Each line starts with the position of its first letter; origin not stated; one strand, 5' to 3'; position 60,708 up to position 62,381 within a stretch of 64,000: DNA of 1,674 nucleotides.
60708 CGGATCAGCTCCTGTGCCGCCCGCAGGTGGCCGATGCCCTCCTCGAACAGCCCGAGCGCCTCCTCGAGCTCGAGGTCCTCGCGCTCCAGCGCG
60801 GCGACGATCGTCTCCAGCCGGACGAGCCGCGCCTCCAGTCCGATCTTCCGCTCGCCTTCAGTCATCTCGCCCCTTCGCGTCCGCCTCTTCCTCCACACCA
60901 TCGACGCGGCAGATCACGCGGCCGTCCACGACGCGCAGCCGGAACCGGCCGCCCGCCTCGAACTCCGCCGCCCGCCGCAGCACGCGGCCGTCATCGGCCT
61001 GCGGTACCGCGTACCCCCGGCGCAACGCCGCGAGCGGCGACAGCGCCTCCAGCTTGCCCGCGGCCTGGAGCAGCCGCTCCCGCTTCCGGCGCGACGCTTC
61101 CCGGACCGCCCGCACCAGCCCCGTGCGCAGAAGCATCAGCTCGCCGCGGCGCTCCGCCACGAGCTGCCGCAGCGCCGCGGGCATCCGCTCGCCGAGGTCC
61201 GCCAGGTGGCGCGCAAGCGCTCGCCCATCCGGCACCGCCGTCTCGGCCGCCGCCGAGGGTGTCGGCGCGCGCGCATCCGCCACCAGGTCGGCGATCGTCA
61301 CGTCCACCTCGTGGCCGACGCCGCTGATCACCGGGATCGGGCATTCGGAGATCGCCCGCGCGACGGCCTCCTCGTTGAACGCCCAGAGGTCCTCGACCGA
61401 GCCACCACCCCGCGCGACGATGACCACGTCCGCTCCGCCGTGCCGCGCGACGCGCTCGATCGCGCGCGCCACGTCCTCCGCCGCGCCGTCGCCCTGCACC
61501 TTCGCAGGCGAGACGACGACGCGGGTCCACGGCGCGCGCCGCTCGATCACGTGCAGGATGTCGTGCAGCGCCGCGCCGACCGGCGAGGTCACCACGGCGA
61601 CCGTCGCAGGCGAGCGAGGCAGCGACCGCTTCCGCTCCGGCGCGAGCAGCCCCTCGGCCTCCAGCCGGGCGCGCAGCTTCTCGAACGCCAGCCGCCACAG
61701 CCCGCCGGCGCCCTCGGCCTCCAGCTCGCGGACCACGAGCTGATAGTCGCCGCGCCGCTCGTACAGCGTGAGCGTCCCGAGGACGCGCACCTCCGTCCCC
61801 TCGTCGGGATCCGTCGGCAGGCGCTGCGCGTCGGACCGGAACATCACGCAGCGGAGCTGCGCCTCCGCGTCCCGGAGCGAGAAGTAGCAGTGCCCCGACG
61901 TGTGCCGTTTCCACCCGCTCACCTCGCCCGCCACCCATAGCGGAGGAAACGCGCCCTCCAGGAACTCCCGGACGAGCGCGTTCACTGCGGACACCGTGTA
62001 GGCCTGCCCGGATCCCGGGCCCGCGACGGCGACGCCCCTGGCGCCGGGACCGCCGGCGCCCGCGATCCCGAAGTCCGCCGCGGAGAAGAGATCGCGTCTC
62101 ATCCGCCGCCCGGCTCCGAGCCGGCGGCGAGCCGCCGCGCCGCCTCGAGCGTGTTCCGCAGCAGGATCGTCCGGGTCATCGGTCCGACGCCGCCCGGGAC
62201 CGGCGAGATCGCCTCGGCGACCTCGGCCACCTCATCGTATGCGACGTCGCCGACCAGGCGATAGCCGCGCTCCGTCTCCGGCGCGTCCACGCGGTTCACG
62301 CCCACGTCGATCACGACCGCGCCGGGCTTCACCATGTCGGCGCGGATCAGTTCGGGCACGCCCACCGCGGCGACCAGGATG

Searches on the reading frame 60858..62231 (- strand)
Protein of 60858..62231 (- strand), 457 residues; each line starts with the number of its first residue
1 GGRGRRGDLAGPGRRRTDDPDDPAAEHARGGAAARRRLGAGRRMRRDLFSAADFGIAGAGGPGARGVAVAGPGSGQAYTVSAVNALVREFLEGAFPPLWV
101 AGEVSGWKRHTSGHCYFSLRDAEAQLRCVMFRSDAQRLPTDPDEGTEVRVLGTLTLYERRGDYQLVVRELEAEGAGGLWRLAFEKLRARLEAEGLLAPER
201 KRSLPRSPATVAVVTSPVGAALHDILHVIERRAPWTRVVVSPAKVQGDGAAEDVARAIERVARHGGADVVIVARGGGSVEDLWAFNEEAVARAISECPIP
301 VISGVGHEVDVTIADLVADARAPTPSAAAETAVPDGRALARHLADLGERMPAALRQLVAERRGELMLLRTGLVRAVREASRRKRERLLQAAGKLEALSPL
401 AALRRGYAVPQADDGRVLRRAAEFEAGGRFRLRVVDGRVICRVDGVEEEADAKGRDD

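Call 79: search_protein_families(library=pfam, proteins=[window:60858-62231:-], max_evalue=0.00001)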
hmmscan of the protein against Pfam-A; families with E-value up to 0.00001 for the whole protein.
window:60858-62231:- (457 aa): 3 families
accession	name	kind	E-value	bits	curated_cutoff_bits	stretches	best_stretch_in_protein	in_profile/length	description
PF02601.20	Exonuc_VII_L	-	5.1e-85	286.2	35.9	2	195-372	1-178/315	Exonuclease VII, large subunit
PF13742.12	tRNA_anti_2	-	1.3e-30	105.9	27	1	78-170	1-94/95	OB-fold nucleic acid binding domain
PF01336.31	tRNA_anti-codon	-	3.3e-14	53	27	1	99-171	2-73/75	OB-fold nucleic acid binding domain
